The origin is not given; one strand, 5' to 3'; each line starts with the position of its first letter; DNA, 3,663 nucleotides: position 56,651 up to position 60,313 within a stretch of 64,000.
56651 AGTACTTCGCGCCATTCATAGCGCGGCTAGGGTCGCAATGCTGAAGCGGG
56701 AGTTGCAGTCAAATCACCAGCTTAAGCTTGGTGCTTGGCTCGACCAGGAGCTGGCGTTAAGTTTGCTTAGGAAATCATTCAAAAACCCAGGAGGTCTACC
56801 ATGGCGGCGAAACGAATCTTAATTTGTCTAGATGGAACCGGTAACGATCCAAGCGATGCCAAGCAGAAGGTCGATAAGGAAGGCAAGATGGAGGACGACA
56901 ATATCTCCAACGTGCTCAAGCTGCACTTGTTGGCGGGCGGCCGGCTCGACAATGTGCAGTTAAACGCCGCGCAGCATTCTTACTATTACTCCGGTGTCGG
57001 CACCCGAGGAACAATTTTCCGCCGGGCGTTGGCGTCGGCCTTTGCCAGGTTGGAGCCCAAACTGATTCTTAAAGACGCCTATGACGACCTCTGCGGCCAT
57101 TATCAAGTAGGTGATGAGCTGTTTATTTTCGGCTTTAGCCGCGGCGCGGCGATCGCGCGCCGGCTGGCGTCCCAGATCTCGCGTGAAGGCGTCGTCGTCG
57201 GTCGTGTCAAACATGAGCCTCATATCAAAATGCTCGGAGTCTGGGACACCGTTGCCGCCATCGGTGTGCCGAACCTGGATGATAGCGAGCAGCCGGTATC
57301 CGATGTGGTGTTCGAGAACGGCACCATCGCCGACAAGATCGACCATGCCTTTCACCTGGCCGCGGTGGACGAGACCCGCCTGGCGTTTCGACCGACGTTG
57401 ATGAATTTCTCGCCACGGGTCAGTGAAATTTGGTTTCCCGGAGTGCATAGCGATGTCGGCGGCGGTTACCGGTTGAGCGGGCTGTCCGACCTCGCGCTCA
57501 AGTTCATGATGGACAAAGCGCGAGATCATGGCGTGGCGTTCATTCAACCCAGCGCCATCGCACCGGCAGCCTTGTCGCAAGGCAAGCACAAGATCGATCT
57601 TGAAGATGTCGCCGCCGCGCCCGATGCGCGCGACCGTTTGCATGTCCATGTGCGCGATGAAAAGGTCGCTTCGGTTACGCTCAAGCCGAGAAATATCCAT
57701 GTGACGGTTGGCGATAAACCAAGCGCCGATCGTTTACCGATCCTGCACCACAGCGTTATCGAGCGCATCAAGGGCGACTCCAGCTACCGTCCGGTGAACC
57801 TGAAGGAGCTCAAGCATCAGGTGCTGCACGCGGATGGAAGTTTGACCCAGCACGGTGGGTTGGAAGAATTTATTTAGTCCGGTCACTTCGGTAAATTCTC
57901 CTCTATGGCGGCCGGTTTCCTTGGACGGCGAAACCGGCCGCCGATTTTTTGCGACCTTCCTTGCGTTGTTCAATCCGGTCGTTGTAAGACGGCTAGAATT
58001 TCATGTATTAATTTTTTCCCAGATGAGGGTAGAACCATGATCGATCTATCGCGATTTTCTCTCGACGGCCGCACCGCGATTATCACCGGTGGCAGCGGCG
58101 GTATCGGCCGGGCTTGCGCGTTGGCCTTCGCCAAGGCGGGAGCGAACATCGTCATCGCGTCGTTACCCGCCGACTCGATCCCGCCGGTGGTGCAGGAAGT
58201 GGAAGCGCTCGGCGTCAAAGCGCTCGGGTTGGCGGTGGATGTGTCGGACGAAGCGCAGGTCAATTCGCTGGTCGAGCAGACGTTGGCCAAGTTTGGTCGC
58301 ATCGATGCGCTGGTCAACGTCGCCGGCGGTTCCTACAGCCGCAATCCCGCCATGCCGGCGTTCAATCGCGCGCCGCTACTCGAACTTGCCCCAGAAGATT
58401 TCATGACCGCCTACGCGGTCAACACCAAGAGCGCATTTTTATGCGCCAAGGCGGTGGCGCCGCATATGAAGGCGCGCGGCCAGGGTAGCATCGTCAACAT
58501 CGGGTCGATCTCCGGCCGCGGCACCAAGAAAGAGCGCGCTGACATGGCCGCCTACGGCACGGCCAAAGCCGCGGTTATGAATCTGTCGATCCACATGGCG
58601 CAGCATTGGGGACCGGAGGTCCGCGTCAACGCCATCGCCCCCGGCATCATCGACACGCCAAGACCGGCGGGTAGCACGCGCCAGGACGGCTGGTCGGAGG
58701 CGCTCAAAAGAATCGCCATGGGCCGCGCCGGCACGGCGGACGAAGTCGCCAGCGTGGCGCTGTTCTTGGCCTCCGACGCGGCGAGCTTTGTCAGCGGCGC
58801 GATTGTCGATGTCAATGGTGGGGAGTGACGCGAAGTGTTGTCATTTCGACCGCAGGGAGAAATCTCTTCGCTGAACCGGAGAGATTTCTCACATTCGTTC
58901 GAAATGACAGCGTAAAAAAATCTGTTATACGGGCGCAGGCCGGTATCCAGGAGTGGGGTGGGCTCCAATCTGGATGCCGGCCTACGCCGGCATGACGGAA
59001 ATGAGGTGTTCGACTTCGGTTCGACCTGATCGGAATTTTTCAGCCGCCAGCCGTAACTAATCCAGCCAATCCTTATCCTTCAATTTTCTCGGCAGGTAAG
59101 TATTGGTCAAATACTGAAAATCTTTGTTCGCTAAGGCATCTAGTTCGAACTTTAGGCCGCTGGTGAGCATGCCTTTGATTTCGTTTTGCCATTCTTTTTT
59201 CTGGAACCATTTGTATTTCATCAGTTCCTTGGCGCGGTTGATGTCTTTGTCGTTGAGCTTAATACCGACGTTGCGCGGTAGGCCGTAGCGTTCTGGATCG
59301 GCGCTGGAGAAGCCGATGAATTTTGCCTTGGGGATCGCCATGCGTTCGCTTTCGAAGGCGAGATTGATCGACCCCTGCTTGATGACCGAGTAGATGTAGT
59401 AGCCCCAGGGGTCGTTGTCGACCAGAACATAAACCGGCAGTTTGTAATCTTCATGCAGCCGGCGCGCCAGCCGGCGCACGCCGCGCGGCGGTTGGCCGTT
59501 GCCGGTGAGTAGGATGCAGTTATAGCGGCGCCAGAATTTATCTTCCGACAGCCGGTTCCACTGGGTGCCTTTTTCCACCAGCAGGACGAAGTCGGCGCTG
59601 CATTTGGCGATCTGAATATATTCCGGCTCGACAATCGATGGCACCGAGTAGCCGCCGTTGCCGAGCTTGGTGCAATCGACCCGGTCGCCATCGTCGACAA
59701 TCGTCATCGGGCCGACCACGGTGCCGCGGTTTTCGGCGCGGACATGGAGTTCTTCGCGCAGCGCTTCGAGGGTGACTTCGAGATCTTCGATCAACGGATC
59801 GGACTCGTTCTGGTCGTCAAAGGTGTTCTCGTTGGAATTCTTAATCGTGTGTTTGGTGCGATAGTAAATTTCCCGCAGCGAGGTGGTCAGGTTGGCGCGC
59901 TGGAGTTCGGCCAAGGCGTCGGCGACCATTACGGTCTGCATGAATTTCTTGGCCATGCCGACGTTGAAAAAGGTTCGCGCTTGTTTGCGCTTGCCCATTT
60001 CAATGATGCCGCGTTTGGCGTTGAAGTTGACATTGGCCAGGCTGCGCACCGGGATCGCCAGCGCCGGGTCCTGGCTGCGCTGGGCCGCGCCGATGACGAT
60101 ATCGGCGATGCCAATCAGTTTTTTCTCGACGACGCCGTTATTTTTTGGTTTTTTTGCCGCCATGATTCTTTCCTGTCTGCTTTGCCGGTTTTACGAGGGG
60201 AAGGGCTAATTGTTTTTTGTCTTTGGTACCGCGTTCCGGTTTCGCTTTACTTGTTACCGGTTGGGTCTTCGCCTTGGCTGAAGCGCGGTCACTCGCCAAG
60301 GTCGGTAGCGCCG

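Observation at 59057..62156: Archaeal-type DNA topoisomerase VI (top6B-top6A) operon in a bacterial chromosome, with a lysine-rich tail on the B subunit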

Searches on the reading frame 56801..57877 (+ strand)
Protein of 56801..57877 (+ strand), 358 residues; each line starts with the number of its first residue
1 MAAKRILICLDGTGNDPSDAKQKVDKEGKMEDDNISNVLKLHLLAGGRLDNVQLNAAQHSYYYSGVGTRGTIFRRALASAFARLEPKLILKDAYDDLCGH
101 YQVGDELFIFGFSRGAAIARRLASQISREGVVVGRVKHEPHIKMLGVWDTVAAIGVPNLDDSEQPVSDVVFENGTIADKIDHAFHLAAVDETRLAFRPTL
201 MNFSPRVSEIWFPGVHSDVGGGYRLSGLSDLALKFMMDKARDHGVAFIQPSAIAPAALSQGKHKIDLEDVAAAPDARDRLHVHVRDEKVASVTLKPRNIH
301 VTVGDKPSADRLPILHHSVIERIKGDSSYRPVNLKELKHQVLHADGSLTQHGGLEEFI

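Call 49: search_protein_families(library=pfam, proteins=[window:56801-57877:+], max_evalue=0.00001)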
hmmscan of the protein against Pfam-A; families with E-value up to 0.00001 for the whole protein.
window:56801-57877:+ (358 aa): 1 family
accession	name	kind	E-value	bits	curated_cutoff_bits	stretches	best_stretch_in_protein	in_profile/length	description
PF09994.14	T6SS_Tle1-like_cat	-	1.2e-48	166.4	27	2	138-238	171-286/287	T6SS, Phospholipase effector Tle1-like, catalytic domain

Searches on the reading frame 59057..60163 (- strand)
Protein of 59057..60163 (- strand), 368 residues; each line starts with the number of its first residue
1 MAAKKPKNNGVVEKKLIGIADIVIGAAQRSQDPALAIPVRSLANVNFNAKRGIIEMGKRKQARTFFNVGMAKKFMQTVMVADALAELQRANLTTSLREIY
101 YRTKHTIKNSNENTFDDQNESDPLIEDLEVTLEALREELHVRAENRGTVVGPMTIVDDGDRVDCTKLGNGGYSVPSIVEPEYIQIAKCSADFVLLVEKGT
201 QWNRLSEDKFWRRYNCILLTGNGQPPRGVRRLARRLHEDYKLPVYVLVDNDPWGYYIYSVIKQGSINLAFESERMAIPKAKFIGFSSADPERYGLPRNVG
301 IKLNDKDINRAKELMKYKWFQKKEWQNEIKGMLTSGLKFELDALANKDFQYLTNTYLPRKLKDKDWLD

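Call 3: search_protein_families(library=pfam, proteins=[window:59057-60163:-], max_evalue=0.01)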
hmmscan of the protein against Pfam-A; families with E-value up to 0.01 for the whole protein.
window:59057-60163:- (368 aa): 3 families
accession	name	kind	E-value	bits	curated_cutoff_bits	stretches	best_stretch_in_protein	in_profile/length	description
PF21180.3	TOP6A-Spo11_Toprim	-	1.7e-61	207.6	24.1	1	192-361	1-170/170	Topoisomerase 6 subunit A/Spo11, Toprim domain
PF04406.19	TP6A_N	-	1.5e-18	66.8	26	1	72-141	1-62/62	Type IIB DNA topoisomerase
PF20768.2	Topo_VI_alpha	-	1.9e-09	37.6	23.6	1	144-186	2-47/50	All-beta domain in DNA topoisomerase VI alpha subunit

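Call 4: search_protein_families(library=ncbifam, proteins=[window:59057-60163:-], max_evalue=0.01)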
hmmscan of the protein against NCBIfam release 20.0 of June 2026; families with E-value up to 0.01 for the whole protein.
window:59057-60163:- (368 aa): 6 families
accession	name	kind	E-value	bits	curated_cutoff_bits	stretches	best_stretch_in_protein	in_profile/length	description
NF003333.0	PRK04342.1-2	equivalog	6.8e-172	571.4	465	1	9-368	9-367/367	DNA topoisomerase IV subunit A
NF003336.0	PRK04342.1-5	equivalog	1.6e-112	376.1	531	1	20-368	24-386/386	DNA topoisomerase IV subunit A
NF003332.0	PRK04342.1-1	equivalog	5.9e-74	249.2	538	1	7-364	6-360/363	DNA topoisomerase IV subunit A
NF003335.0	PRK04342.1-4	equivalog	2.7e-73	247.1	424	1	29-364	35-370/373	DNA topoisomerase VI subunit A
NF003337.0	PRK04342.1-6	equivalog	6.1e-73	246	675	1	7-366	10-368/370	DNA topoisomerase IV subunit A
NF003334.0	PRK04342.1-3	equivalog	2.3e-67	227.5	658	1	13-362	9-349/354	DNA topoisomerase IV subunit A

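Call 6: search_solved_structures(query=window:59057-60163:-, show_alignments=2)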
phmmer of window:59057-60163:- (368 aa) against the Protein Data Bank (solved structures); distinct sequences matched with E-value up to 0.001: 4.
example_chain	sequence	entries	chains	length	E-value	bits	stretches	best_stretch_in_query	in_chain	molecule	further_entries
2zbk_A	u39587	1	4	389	1e-79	271.2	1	29-367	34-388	Type II DNA topoisomerase VI subunit A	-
1d3y_A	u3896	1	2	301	1.2e-57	198.6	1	68-367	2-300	DNA TOPOISOMERASE VI A SUBUNIT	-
2q2e_A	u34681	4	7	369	9e-55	189.1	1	3-364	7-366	Type II DNA topoisomerase VI subunit A | Type 2 DNA topoisomerase 6 subunit A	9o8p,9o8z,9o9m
9o0g_A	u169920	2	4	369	2.4e-54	187.7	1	3-364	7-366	Type 2 DNA topoisomerase 6 subunit A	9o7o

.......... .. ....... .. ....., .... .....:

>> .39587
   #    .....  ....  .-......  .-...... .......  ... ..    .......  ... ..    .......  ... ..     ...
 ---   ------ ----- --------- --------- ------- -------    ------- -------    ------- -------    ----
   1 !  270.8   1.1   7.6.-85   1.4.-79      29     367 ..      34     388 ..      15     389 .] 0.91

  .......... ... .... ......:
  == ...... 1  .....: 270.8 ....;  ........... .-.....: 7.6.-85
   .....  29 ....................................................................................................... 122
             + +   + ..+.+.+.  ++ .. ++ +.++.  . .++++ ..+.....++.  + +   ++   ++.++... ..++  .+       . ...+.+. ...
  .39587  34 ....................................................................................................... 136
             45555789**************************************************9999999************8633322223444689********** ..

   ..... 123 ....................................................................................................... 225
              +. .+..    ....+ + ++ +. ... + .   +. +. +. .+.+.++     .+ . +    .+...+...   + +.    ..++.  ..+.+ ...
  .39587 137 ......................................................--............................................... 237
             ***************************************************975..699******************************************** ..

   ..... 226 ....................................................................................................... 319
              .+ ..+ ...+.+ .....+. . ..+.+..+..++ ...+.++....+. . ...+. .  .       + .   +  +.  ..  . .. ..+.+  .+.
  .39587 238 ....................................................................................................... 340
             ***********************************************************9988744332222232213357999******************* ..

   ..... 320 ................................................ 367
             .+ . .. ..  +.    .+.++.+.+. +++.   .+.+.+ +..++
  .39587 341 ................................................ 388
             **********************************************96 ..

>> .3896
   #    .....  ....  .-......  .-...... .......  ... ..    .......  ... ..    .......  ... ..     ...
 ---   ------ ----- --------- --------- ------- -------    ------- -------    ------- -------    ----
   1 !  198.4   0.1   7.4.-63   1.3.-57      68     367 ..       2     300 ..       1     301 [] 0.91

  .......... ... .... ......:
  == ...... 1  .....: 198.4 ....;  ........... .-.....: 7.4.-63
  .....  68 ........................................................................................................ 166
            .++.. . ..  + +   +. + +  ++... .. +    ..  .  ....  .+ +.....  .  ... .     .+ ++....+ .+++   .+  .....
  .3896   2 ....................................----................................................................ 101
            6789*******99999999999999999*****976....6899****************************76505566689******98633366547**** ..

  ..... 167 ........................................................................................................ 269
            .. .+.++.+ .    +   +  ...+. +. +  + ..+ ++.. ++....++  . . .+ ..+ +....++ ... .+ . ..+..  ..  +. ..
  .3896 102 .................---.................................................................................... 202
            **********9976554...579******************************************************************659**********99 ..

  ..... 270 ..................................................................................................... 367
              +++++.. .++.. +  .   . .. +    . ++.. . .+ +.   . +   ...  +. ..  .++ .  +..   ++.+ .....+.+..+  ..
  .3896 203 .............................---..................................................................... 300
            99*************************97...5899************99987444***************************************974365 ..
